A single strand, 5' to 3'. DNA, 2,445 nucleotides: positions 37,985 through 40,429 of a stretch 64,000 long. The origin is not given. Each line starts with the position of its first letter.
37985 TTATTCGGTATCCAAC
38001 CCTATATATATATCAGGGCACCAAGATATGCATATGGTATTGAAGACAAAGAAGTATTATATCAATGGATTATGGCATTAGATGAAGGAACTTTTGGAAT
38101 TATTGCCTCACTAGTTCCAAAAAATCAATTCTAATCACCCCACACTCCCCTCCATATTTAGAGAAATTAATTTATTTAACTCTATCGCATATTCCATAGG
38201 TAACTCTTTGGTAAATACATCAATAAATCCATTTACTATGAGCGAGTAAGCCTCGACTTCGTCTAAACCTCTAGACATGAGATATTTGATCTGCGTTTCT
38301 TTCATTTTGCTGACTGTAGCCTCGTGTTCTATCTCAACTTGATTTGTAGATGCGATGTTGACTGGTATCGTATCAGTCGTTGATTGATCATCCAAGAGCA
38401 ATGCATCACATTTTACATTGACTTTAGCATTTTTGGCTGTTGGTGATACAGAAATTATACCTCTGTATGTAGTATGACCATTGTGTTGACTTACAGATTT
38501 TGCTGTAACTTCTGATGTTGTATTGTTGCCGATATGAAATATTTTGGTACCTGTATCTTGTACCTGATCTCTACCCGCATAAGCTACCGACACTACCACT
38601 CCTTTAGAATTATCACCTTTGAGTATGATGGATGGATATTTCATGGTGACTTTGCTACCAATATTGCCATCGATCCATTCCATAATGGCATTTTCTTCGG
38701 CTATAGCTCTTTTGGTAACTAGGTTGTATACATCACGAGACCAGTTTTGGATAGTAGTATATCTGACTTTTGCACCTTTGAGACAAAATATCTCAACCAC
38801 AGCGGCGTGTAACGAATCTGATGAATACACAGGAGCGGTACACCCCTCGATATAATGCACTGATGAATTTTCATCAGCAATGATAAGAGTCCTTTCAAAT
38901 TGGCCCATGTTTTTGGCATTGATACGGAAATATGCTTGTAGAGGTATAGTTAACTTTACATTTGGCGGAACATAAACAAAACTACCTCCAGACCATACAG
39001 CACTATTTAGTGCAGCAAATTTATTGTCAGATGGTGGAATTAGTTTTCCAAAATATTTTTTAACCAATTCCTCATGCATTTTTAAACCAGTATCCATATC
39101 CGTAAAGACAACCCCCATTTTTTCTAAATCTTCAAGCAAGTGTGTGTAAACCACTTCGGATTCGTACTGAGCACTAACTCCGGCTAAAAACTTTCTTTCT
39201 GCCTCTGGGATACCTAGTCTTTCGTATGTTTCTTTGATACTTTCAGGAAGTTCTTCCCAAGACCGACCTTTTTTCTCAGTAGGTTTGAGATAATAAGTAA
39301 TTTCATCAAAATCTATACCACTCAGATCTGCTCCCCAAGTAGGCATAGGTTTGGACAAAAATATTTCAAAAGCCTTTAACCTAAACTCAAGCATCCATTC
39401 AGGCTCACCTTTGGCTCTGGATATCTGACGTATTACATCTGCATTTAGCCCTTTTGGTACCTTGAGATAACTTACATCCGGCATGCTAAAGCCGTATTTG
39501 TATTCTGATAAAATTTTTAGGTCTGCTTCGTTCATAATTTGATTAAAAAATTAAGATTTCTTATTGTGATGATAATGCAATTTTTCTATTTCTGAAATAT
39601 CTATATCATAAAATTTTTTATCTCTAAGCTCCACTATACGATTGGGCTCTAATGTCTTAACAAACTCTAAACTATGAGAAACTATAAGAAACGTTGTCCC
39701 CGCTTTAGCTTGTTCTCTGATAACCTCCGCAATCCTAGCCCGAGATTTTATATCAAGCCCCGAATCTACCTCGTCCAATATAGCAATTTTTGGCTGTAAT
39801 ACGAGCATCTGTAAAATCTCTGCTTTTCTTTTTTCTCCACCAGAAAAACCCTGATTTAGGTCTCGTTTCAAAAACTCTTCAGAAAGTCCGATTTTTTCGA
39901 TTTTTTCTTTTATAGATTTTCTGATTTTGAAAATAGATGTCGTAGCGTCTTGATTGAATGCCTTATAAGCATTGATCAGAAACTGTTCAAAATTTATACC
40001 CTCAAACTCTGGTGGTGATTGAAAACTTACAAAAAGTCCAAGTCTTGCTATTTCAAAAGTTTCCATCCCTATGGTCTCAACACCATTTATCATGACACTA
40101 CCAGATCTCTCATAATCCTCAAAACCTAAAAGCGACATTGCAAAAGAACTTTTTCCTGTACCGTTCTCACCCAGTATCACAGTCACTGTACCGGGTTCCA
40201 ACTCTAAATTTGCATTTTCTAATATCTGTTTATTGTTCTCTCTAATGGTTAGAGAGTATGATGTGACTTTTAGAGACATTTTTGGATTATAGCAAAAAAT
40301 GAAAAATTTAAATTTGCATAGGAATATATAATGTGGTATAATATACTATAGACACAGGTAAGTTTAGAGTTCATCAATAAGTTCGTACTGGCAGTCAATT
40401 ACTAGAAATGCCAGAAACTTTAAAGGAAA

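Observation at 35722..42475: Compositionally foreign, gene-poor island with sufCB, three orphan ORFs and many decayed ORF fragments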

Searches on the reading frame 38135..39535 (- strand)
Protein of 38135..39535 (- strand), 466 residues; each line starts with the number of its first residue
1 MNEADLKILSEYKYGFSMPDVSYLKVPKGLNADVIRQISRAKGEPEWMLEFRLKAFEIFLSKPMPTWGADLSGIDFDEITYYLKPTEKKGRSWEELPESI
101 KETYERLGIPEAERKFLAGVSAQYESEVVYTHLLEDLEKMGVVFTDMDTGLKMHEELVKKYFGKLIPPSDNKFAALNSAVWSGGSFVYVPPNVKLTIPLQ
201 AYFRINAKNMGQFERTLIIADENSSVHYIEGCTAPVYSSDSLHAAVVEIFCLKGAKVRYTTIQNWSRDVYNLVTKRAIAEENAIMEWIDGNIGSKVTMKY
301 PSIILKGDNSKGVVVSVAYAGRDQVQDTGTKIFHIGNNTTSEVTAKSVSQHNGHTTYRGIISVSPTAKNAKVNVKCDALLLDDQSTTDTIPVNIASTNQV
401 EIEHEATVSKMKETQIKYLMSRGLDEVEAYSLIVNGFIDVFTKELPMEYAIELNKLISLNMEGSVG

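Call 9: search_protein_families(library=pfam, proteins=[window:38135-39535:-], max_evalue=0.1)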
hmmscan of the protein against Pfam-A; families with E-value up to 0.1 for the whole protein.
window:38135-39535:- (466 aa): 2 families
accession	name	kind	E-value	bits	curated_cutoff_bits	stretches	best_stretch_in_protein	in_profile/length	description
PF01458.23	SUFBD_core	-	1.9e-79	266.8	27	1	203-437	1-232/232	SUF system FeS cluster assembly, SufBD core domain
PF19295.5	SufBD_N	-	9.8e-09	35.5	23.5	1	139-200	110-171/172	SufBD protein N-terminal region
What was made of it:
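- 38135..39535 (-): sufB. Native and highly conserved. Pfam PF01458 and PF19295 (call 9).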

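Call 16: find_related_loci(query=window:38135-39535:-, collection=genome_contigs, flank=10000)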
Query window:38135-39535:- (466 aa) in genome_contigs; peptide patterns used: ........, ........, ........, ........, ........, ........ (x = any residue, [..] = any of these).
600 stretches matched a pattern (row limit reached: there are more); 592 encode a relative of the query (tblastn E <= 1e-3); the best 80 are kept; 80 distinct loci.
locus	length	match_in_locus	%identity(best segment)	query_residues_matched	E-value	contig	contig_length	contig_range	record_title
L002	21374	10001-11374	66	9-466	0e+0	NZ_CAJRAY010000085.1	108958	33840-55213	Thermobacillus xylanilyticus strain XE, whole genome shotgun sequence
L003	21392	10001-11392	66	5-466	0e+0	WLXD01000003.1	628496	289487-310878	MAG: Acidobacteria bacterium isolate s2_autometa_2-0 NODE_3_length_628496_cov_12.604995, whole genome shotgun sequence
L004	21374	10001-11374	62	9-466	0e+0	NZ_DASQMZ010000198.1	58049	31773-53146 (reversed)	MAG: Paenibacillus sp. isolate SMAG_U10763 k141_303420, whole genome shotgun sequence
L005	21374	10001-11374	63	9-466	0e+0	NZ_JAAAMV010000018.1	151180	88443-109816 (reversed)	Paenibacillus glycinis strain T1 contig18, whole genome shotgun sequence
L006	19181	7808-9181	63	9-466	0e+0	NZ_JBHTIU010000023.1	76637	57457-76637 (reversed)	Paenibacillus residui strain CCUG 57263 GCM70027527_40, whole genome shotgun sequence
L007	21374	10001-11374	62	9-466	0e+0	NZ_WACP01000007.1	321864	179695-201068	Paenibacillus tengchongensis strain SYSU G01003 NODE_7_length_321864_cov_172.494398, whole genome shotgun sequence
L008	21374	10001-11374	63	9-466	0e+0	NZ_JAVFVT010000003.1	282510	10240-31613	Paenibacillus sp. LHD-117 LHD.117_ctg003, whole genome shotgun sequence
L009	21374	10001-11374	62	9-466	0e+0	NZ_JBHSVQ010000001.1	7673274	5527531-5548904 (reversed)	Paenibacillus rhizoplanae strain CCM 8725 contig_1_pilon, whole genome shotgun sequence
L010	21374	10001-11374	63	9-466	0e+0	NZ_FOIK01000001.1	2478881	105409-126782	Paenibacillus sp. NFR01, whole genome shotgun sequence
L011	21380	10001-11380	65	7-466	0e+0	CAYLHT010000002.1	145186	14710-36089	MAG TPA_asm: uncultured Gammaproteobacteria bacterium isolate SRP273308_co1_45 genome assembly, contig: NODE_120_length_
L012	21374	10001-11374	62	9-466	0e+0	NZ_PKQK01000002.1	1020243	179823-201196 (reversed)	Paenibacillus sp. PCH8 unitig_2, whole genome shotgun sequence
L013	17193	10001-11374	63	9-466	0e+0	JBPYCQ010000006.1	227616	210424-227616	Bacillaceae bacterium W0354 Scaffold5_1, whole genome shotgun sequence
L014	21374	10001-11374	62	9-466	0e+0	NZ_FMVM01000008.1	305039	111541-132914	Paenibacillus polysaccharolyticus strain BL9, whole genome shotgun sequence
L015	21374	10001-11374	62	9-466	0e+0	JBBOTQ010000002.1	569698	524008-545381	Priestia sp. FSL H7-0729 PS01415_SAMN25893906_2, whole genome shotgun sequence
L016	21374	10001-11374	62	9-466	0e+0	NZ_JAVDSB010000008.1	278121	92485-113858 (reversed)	Paenibacillus qinlingensis strain CC258 Ga0451258_08, whole genome shotgun sequence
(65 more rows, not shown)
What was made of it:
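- On SUF Fe-S assembly system: SufB is 60-66% identical to SufB proteins across bacteria and archaea (call 16).
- The best SufB matches outside the clade are Bacillota and Acidobacteria at 62-66%, against 60% for another Patescibacteria genome (call 16).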

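Call 34: search_protein_families(library=pfam, proteins=[L082:5437-6225:-, L082:7470-8240:-, L082:11306-11785:+, L082:12372-12800:+, L083:11580-12080:-, L084:5049-5552:+, L090:8-499:-, L090:828-1007:-], max_evalue=1)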
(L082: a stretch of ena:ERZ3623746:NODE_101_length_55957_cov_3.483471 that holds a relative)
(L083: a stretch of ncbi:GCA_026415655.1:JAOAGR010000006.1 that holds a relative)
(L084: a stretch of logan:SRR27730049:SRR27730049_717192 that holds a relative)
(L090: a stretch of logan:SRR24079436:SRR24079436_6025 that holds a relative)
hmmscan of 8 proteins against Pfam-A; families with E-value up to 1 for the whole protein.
L082:5437-6225:- (262 aa): 0 families

L082:7470-8240:- (256 aa): 1 family
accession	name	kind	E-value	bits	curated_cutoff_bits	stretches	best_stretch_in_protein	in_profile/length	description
PF25757.1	TPR_DNAAF5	-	0.31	10.6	27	0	122-167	107-152/288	Dynein axonemal assembly factor 5-like, TPR repeats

L082:11306-11785:+ (159 aa): 0 families

L082:12372-12800:+ (142 aa): 0 families

L083:11580-12080:- (166 aa): 0 families

L084:5049-5552:+ (167 aa): 1 family
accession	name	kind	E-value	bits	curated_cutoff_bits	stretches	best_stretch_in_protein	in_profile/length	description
PF13617.11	Lipoprotein_19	-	0.13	12.5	25.8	1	14-28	14-28/34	YnbE-like lipoprotein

L090:8-499:- (163 aa): 1 family
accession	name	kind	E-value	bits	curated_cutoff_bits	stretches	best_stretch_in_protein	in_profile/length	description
PF13269.11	DUF4060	-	0.13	12.9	21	1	57-78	43-65/74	Protein of unknown function (DUF4060)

L090:828-1007:- (59 aa): 1 family
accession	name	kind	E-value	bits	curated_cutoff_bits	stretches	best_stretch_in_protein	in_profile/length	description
PF15861.10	partial_CstF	-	0.049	13.9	27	1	15-49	24-59/62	Partial cleavage stimulation factor domain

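Call 35: search_protein_families(library=padloc, proteins=[L082:5437-6225:-, L082:7470-8240:-, L082:11306-11785:+, L082:12372-12800:+, L083:11580-12080:-, L084:5049-5552:+, L090:8-499:-], max_evalue=1)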
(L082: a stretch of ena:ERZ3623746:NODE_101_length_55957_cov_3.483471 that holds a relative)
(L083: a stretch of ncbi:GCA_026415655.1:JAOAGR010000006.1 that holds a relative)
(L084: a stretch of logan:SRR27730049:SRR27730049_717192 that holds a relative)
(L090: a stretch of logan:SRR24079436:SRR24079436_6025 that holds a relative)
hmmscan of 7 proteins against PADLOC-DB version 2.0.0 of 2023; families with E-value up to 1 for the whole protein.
L082:5437-6225:- (262 aa): 0 families

L082:7470-8240:- (256 aa): 0 families

L082:11306-11785:+ (159 aa): 0 families

L082:12372-12800:+ (142 aa): 0 families

L083:11580-12080:- (166 aa): 0 families

L084:5049-5552:+ (167 aa): 0 families

L090:8-499:- (163 aa): 0 families

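Call 85: search_protein_families(library=phrogs, proteins=[L082:5437-6225:-, L082:7470-8240:-, L082:11306-11785:+, L082:12372-12800:+, L083:11580-12080:-, L084:5049-5552:+, L090:8-499:-, L083:8550-9083:-], max_evalue=0.1)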
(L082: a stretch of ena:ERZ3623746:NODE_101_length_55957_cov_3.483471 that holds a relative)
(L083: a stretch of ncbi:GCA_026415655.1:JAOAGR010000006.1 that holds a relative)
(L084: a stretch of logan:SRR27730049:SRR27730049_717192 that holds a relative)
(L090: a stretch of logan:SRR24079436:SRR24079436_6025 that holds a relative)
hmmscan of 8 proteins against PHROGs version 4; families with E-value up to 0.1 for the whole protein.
L082:5437-6225:- (262 aa): 0 families

L082:7470-8240:- (256 aa): 0 families

L082:11306-11785:+ (159 aa): 0 families

L082:12372-12800:+ (142 aa): 0 families

L083:11580-12080:- (166 aa): 0 families

L084:5049-5552:+ (167 aa): 0 families

L090:8-499:- (163 aa): 0 families

L083:8550-9083:- (177 aa): 0 families

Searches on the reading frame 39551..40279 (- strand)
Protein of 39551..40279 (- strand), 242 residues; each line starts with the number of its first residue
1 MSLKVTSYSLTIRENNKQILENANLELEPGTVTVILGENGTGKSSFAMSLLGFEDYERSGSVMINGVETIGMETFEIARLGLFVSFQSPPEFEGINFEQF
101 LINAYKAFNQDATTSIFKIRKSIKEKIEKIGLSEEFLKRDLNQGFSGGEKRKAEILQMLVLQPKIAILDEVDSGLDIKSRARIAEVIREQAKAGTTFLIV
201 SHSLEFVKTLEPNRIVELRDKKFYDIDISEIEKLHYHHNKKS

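Call 9: search_protein_families(library=pfam, proteins=[window:39551-40279:-], max_evalue=0.1)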
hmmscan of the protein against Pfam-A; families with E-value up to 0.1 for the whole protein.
window:39551-40279:- (242 aa): 11 families
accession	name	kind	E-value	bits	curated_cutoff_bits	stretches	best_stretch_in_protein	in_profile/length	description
PF00005.33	ABC_tran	-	4.1e-20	73.2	25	1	20-170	1-134/137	ABC transporter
PF13304.12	AAA_21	-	2.1e-13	51.4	27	2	129-207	222-303/304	AAA domain, putative AbiEii toxin, Type IV TA system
PF02463.25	SMC_N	-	1.5e-11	44.6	40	1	21-212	16-207/220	RecF/RecN/SMC N terminal domain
PF13175.12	AAA_15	-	0.001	19.2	32.1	1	20-216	14-132/374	AAA ATPase domain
PF13476.12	AAA_23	-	0.002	19.2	27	1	18-166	9-142/201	AAA domain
PF13401.12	AAA_22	-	0.016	16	27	1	31-182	6-100/130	AAA domain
PF03193.22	RsgA_GTPase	-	0.026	14.8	30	1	11-53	88-129/174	RsgA GTPase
PF07728.20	AAA_5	-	0.028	14.9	22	0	34-51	3-20/139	AAA domain (dynein-related subfamily)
PF13555.12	AAA_29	-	0.034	14.4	27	1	22-46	14-38/61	P-loop containing region of AAA domain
PF00158.32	Sigma54_activat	-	0.078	13.1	20.2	0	17-64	9-56/168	Sigma-54 interaction domain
PF20720.3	nSTAND3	-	0.084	13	27.2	0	19-51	6-38/155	Novel STAND NTPase 3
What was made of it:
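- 39551..40279 (-): sufC (ABC ATPase). Native. Pfam PF00005 (call 9).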

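Call 34: search_protein_families(library=pfam, proteins=[L082:5437-6225:-, L082:7470-8240:-, L082:11306-11785:+, L082:12372-12800:+, L083:11580-12080:-, L084:5049-5552:+, L090:8-499:-, L090:828-1007:-], max_evalue=1)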
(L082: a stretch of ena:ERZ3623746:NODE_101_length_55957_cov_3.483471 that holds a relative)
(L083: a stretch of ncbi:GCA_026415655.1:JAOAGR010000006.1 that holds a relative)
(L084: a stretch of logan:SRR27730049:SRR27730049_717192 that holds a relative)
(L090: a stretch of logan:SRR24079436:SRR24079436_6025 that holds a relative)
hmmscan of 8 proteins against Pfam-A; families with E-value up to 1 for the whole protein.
L082:5437-6225:- (262 aa): 0 families

L082:7470-8240:- (256 aa): 1 family
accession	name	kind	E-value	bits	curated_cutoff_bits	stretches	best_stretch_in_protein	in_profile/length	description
PF25757.1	TPR_DNAAF5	-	0.31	10.6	27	0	122-167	107-152/288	Dynein axonemal assembly factor 5-like, TPR repeats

L082:11306-11785:+ (159 aa): 0 families

L082:12372-12800:+ (142 aa): 0 families

L083:11580-12080:- (166 aa): 0 families

L084:5049-5552:+ (167 aa): 1 family
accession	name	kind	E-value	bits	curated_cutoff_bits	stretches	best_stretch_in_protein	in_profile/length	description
PF13617.11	Lipoprotein_19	-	0.13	12.5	25.8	1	14-28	14-28/34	YnbE-like lipoprotein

L090:8-499:- (163 aa): 1 family
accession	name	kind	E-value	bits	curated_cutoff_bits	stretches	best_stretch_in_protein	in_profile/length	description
PF13269.11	DUF4060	-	0.13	12.9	21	1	57-78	43-65/74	Protein of unknown function (DUF4060)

L090:828-1007:- (59 aa): 1 family
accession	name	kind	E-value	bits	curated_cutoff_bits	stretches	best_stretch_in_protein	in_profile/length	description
PF15861.10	partial_CstF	-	0.049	13.9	27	1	15-49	24-59/62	Partial cleavage stimulation factor domain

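Call 35: search_protein_families(library=padloc, proteins=[L082:5437-6225:-, L082:7470-8240:-, L082:11306-11785:+, L082:12372-12800:+, L083:11580-12080:-, L084:5049-5552:+, L090:8-499:-], max_evalue=1)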
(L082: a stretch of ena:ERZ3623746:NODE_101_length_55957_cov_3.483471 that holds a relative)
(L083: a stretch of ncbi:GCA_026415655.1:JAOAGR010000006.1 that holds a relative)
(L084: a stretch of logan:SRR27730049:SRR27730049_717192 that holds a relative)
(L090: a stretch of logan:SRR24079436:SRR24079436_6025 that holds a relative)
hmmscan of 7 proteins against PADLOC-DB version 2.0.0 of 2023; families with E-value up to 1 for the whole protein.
L082:5437-6225:- (262 aa): 0 families

L082:7470-8240:- (256 aa): 0 families

L082:11306-11785:+ (159 aa): 0 families

L082:12372-12800:+ (142 aa): 0 families

L083:11580-12080:- (166 aa): 0 families

L084:5049-5552:+ (167 aa): 0 families

L090:8-499:- (163 aa): 0 families

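Call 85: search_protein_families(library=phrogs, proteins=[L082:5437-6225:-, L082:7470-8240:-, L082:11306-11785:+, L082:12372-12800:+, L083:11580-12080:-, L084:5049-5552:+, L090:8-499:-, L083:8550-9083:-], max_evalue=0.1)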
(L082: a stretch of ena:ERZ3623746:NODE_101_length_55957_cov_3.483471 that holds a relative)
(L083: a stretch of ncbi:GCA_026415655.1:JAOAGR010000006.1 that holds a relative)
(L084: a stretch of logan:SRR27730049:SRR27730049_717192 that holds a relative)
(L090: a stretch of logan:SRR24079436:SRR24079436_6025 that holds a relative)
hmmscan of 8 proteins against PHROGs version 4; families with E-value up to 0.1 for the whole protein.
L082:5437-6225:- (262 aa): 0 families

L082:7470-8240:- (256 aa): 0 families

L082:11306-11785:+ (159 aa): 0 families

L082:12372-12800:+ (142 aa): 0 families

L083:11580-12080:- (166 aa): 0 families

L084:5049-5552:+ (167 aa): 0 families

L090:8-499:- (163 aa): 0 families

L083:8550-9083:- (177 aa): 0 families
